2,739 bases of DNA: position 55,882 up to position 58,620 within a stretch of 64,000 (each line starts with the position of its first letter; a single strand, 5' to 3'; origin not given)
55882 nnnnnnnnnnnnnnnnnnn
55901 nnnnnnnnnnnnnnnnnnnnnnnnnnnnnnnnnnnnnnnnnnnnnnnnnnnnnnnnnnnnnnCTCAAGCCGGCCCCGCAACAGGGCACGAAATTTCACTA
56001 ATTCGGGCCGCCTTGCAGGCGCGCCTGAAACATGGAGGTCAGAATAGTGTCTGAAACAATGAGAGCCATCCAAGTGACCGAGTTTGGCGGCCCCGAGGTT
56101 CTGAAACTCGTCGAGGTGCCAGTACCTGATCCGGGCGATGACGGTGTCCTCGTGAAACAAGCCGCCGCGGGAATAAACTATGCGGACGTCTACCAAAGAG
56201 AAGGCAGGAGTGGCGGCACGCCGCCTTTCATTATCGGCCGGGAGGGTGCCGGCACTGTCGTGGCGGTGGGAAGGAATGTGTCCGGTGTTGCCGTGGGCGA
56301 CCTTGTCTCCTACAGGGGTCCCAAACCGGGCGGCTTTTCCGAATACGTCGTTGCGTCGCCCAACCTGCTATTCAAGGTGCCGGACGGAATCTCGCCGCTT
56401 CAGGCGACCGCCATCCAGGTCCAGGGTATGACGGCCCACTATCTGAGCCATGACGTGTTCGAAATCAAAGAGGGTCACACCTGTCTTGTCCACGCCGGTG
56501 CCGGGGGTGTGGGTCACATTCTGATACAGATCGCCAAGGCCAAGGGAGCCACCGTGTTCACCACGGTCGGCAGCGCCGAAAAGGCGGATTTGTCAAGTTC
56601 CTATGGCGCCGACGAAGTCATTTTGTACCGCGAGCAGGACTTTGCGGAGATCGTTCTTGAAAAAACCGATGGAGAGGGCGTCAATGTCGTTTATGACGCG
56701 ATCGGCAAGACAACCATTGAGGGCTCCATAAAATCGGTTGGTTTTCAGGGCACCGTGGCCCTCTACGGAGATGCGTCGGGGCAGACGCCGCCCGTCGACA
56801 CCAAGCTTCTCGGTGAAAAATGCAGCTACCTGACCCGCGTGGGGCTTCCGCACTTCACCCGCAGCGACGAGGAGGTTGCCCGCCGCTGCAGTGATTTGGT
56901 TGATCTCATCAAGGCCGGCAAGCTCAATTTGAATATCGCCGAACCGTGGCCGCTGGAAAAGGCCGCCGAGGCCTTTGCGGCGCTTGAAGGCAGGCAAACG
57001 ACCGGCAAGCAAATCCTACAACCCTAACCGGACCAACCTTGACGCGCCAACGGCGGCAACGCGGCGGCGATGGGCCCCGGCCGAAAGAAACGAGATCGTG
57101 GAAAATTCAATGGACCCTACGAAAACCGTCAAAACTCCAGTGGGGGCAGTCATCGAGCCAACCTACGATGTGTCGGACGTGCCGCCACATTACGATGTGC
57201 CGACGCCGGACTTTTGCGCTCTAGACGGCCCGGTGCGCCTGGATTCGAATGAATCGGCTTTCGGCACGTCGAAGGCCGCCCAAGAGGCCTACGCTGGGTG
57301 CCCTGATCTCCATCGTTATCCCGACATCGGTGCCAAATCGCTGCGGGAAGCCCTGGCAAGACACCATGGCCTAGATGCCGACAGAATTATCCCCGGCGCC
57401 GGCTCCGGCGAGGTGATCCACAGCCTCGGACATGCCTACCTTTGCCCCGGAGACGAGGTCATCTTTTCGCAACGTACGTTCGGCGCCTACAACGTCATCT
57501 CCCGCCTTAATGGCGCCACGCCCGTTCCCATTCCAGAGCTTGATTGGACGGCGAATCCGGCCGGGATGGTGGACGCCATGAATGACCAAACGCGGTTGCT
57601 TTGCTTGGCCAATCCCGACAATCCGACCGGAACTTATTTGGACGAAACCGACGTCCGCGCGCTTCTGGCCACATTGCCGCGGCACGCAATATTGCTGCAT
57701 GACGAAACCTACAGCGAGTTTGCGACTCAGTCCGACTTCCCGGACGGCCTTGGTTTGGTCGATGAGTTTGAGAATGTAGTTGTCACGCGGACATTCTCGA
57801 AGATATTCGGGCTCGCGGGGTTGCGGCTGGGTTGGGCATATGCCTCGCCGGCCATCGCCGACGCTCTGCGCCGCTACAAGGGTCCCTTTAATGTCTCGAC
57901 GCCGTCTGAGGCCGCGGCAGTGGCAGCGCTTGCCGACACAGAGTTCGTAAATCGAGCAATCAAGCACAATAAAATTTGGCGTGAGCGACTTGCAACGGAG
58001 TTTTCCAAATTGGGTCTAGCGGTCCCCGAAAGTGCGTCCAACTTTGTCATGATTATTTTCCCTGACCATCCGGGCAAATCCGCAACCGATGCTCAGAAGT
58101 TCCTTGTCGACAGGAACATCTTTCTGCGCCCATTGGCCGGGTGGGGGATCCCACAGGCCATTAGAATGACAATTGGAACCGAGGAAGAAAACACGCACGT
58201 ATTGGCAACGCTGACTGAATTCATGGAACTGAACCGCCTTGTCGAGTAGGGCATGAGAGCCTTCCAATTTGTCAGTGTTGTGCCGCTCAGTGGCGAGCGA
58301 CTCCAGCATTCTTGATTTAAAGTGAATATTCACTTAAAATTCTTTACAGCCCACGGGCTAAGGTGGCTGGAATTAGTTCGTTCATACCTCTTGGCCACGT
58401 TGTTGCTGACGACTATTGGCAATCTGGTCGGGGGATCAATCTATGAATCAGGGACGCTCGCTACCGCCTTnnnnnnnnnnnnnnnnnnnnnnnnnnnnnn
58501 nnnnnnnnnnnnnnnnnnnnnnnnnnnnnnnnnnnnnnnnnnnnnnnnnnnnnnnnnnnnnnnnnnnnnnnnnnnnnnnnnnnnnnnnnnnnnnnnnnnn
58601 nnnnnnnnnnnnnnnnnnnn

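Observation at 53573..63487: Second putative regulon: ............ boxes place a core-MetE enzyme inside an aromatic catabolic circuit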

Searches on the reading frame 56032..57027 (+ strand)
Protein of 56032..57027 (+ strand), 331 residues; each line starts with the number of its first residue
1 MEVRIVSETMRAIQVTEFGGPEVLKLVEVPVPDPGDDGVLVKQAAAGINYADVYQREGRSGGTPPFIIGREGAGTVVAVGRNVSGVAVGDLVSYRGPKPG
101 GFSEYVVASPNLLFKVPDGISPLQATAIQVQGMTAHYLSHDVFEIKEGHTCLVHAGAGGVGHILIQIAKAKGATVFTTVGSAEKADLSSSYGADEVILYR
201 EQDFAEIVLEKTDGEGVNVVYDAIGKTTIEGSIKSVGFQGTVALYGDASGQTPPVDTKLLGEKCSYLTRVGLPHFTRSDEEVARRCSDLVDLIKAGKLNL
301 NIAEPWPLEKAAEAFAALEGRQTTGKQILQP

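Call 8: search_protein_families(library=pfam, proteins=[window:56032-57027:+])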
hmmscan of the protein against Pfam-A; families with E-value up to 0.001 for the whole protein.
window:56032-57027:+ (331 aa): 3 families
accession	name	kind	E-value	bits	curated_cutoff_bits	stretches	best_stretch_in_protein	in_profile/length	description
PF00107.32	ADH_zinc_N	-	1.1e-23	84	31.8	1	159-258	1-100/129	Zinc-binding dehydrogenase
PF13602.12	ADH_zinc_N_2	-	2.9e-20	74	27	1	192-329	2-134/134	Zinc-binding dehydrogenase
PF08240.17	ADH_N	-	2.2e-16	60.4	23.5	1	35-118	1-104/104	Alcohol dehydrogenase GroES-like domain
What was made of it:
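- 56032..57027 (+): Medium-chain-dehydrogenase-type NAD(P)H:quinone oxidoreductase-like protein. ADH_N and ADH_zinc_N (call 8).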

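Call 9: search_protein_families(library=ncbifam, proteins=[window:56032-57027:+])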
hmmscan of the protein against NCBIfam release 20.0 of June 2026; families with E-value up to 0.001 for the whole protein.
window:56032-57027:+ (331 aa): 26 families (the best 25 are shown)
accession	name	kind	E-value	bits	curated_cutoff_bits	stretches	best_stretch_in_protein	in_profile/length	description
NF008024.0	PRK10754.1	subfamily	1.2e-67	228.3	348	1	12-331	4-327/327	NADPH:quinone reductase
TIGR02824.1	quinone_pig3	subfamily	8.4e-64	215.6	296.8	1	10-330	1-324/325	putative NAD(P)H quinone oxidoreductase, PIG3 family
NF041183.1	Pks2_ls1_myc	equivalog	9.9e-36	122.1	2400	1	9-330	1406-1728/2086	sulfolipid-1 biosynthesis phthioceranic/hydroxyphthioceranic acid synthase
NF010344.0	PRK13771.1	subfamily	1.8e-32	112.6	349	2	99-330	115-332/334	putative alcohol dehydrogenase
TIGR01751.1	crot-CoA-red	equivalog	1.5e-26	93.1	378.55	3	100-205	140-247/398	crotonyl-CoA carboxylase/reductase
NF041172.1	AcrlCoa_red_Thmprot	equivalog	3.2e-26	92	500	2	100-330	116-333/334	acryloyl-CoA reductase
TIGR00692.1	tdh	equivalog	3.6e-25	88.7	458.35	2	98-329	115-338/340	L-threonine 3-dehydrogenase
TIGR02817.1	adh_fam_1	subfamily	1e-21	77.8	284.05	1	20-329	13-333/336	zinc-binding alcohol dehydrogenase family protein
TIGR02823.1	oxido_YhdH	subfamily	7.2e-21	74.3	297.25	1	23-252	13-248/324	acrylyl-CoA reductase family protein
TIGR03451.1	mycoS_dep_FDH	equivalog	1.2e-20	73.6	512.9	2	23-92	13-82/358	S-(hydroxymethyl)mycothiol dehydrogenase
NF003808.0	PRK05396.1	equivalog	1.3e-20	73.6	380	2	98-249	117-266/341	L-threonine 3-dehydrogenase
NF006940.0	PRK09422.1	equivalog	4.2e-20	72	344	2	100-243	115-257/338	alcohol dehydrogenase AdhP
NF041097.1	keto_inos_dh_IolM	equivalog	2.6e-19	69.2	450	2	144-326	203-385/389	scyllo-inosose 3-dehydrogenase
TIGR03989.1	Rxyl_3153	subfamily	2.8e-19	69.6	440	2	23-92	13-83/370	NDMA-dependent alcohol dehydrogenase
NF058644.1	CurcmRedCuraProt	equivalog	3.6e-19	69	440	1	22-329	16-331/336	NADPH-dependent curcumin/dihydrocurcumin reductase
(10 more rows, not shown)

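Call 75: search_protein_families(library=ncbifam, proteins=[window:56032-57024:+], max_evalue=1e-10)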
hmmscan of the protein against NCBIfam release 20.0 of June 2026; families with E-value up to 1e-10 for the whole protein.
window:56032-57024:+ (331 aa): 23 families
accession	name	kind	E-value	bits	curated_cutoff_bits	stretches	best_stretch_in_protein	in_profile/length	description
NF008024.0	PRK10754.1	subfamily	1.2e-67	228.3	348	1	12-331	4-327/327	NADPH:quinone reductase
TIGR02824.1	quinone_pig3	subfamily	8.4e-64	215.6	296.8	1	10-330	1-324/325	putative NAD(P)H quinone oxidoreductase, PIG3 family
NF041183.1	Pks2_ls1_myc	equivalog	9.9e-36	122.1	2400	1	9-330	1406-1728/2086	sulfolipid-1 biosynthesis phthioceranic/hydroxyphthioceranic acid synthase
NF010344.0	PRK13771.1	subfamily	1.8e-32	112.6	349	1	99-330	115-332/334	putative alcohol dehydrogenase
TIGR01751.1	crot-CoA-red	equivalog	1.5e-26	93.1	378.55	1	100-205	140-247/398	crotonyl-CoA carboxylase/reductase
NF041172.1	AcrlCoa_red_Thmprot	equivalog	3.2e-26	92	500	1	100-330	116-333/334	acryloyl-CoA reductase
TIGR00692.1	tdh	equivalog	3.6e-25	88.7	458.35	1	98-329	115-338/340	L-threonine 3-dehydrogenase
TIGR02817.1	adh_fam_1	subfamily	1e-21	77.8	284.05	1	20-329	13-333/336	zinc-binding alcohol dehydrogenase family protein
TIGR02823.1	oxido_YhdH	subfamily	7.2e-21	74.3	297.25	1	23-252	13-248/324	acrylyl-CoA reductase family protein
TIGR03451.1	mycoS_dep_FDH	equivalog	1.2e-20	73.6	512.9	1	23-92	13-82/358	S-(hydroxymethyl)mycothiol dehydrogenase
NF003808.0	PRK05396.1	equivalog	1.3e-20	73.6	380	1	98-249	117-266/341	L-threonine 3-dehydrogenase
NF006940.0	PRK09422.1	equivalog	4.2e-20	72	344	1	100-243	115-257/338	alcohol dehydrogenase AdhP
NF041097.1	keto_inos_dh_IolM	equivalog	2.6e-19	69.2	450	1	144-326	203-385/389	scyllo-inosose 3-dehydrogenase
TIGR03989.1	Rxyl_3153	subfamily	2.8e-19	69.6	440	0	23-92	13-83/370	NDMA-dependent alcohol dehydrogenase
NF058644.1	CurcmRedCuraProt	equivalog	3.6e-19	69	440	1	22-329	16-331/336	NADPH-dependent curcumin/dihydrocurcumin reductase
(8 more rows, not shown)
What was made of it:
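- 56032..57027 (+): PRK10754 228 bits, below its cut-off of 348 (calls 9, 75).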

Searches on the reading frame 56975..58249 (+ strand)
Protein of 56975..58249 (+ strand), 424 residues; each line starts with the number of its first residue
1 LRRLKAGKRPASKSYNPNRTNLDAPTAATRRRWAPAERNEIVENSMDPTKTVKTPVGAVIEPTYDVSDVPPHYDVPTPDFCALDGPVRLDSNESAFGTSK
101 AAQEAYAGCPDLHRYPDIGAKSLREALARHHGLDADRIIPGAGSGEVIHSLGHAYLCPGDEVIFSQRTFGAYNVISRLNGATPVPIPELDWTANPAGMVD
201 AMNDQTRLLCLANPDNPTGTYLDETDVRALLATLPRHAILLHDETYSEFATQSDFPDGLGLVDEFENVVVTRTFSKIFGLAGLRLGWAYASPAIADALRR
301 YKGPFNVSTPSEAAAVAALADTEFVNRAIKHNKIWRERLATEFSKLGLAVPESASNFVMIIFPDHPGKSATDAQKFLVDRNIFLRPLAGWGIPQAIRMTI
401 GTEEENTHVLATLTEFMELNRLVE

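Call 8: search_protein_families(library=pfam, proteins=[window:56975-58249:+])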
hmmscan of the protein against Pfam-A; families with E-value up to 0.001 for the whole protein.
window:56975-58249:+ (424 aa): 1 family
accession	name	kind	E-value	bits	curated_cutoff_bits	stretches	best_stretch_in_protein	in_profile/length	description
PF00155.27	Aminotran_1_2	-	5.9e-61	207.1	19.7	1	87-412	4-360/361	Aminotransferase class I and II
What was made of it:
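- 57110..58249 (+): HisC-family class I/II aminotransferase (start inferred from relatives, 379 aa). Last gene of the monooxygenase operon. PF00155 (call 8).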

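Call 9: search_protein_families(library=ncbifam, proteins=[window:56975-58249:+])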
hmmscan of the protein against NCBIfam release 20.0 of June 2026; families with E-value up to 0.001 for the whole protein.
window:56975-58249:+ (424 aa): 67 families (the best 25 are shown)
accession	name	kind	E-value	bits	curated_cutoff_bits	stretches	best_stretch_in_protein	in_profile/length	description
TIGR01141.1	hisC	equivalog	1e-82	277.8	276.55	1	83-415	19-348/349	histidinol-phosphate transaminase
NF002878.0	PRK03321.1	subfamily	6.2e-78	262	374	1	85-417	23-349/352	histidinol-phosphate transaminase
NF003496.0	PRK05166.1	equivalog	9.7e-63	212.1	540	1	88-418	40-371/373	histidinol-phosphate transaminase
NF006014.0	PRK08153.1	equivalog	4.2e-55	187.1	510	1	88-416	37-363/370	pyridoxal phosphate-dependent aminotransferase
TIGR01140.1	L_thr_O3P_dcar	equivalog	1.3e-54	185.6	290.55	1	109-413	39-330/331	threonine-phosphate decarboxylase CobD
NF002877.0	PRK03317.1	equivalog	1.1e-52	179.1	409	1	83-418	30-368/374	histidinol-phosphate transaminase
NF006580.0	PRK09105.1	subfamily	1.1e-48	166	444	1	85-416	47-370/375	pyridoxal phosphate-dependent aminotransferase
NF051461.1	pyoverd_PtaA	equivalog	1e-41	142.8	500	1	85-408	35-351/359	pyoverdine biosynthesis transaminase PtaA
NF002726.0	PRK02610.1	equivalog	1.8e-36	125.9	391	1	88-418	32-370/374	histidinol-phosphate transaminase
NF041364.1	GntC_guanitoxin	equivalog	5e-34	117.8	415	1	112-406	30-345/356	guanitoxin biosynthesis PLP-dependent (S)-gamma-hydroxy-L-arginine cyclodehydratase GntC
NF006225.0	PRK08354.1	equivalog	5.9e-28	98.2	288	1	137-416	62-315/318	putative aminotransferase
TIGR03947.1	viomycin_VioD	equivalog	7.1e-26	90.9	390.9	1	118-414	51-356/359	capreomycidine synthase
NF053748.1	bifunc_CobBC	exception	4.7e-25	88.1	950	1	106-363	503-751/797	bifunctional hydrogenobyrinic acid a,c-diamide synthase/histidinol phosphate aminotransferase CobBC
NF005915.1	PRK07908.1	equivalog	1.2e-24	87.3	360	1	107-365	36-286/332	Rv2231c family histidinol phosphate aminotransferase CobC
NF004770.0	PRK06108.1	subfamily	1.7e-24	86.4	422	1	118-369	73-339/396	pyridoxal phosphate-dependent aminotransferase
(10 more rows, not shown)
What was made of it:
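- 57110..58249 (+): TIGR01141 278 bits against 277 (call 9).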

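Call 47: search_solved_structures(query=window:57092-58246:+, max_evalue=1e-20)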
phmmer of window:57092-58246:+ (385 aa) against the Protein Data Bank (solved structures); distinct sequences matched with E-value up to 1e-20: 18.
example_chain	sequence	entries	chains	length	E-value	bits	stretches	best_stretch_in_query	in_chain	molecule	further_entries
4r2n_A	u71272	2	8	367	7e-51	176.6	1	44-371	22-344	Putative phenylalanine aminotransferase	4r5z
3ffh_A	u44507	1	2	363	5.2e-43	150.7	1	48-376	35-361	Histidinol-phosphate aminotransferase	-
3get_A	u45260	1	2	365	1.1e-42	149.6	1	46-371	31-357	Histidinol-phosphate aminotransferase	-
8bj1_A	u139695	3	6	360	2.4e-36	128.7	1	47-371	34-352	histidinol-phosphate aminotransferase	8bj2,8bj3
8bj4_A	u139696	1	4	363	2.5e-36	128.7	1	47-371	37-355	histidinol-phosphate aminotransferase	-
4wbt_A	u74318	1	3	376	1.1e-34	123.2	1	48-376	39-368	Probable histidinol-phosphate aminotransferase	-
3hdo_A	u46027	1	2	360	1.6e-34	122.7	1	48-379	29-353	Histidinol-phosphate aminotransferase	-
3ly1_A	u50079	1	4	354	4.5e-32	114.7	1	43-378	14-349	Putative histidinol-phosphate aminotransferase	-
1fg3_A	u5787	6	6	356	1.4e-30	109.8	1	70-374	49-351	HISTIDINOL PHOSPHATE AMINOTRANSFERASE | HISTIDINOL-PHOSPHATE AMINOTRANSFERASE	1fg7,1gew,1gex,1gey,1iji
9t0w_A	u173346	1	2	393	2e-30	109.2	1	44-371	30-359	Histidinol-phosphate aminotransferase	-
4r8d_A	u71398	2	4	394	2.1e-30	109.2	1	44-371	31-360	Histidinol-phosphate aminotransferase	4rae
3cq4_A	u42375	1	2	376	5.5e-30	107.8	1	44-381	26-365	Histidinol-phosphate aminotransferase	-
3cq5_A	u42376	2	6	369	6.8e-30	107.5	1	44-381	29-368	Histidinol-phosphate aminotransferase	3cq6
7szp_A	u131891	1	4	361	7e-30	107.4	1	57-375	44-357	Histidinol-phosphate aminotransferase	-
3euc_A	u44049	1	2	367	2.7e-28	102.2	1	46-373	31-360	Histidinol-phosphate aminotransferase 2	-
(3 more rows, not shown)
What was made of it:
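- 57110..58249 (+): Closest PDB entry is 4r2n, 'putative phenylalanine aminotransferase' (call 47).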

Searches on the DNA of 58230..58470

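Call 62: search_rna_families(source=window, start=58230, end=58470, threshold=evalue, max_evalue=1)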
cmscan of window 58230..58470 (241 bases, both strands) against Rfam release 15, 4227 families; matches with E-value up to 1: 0.
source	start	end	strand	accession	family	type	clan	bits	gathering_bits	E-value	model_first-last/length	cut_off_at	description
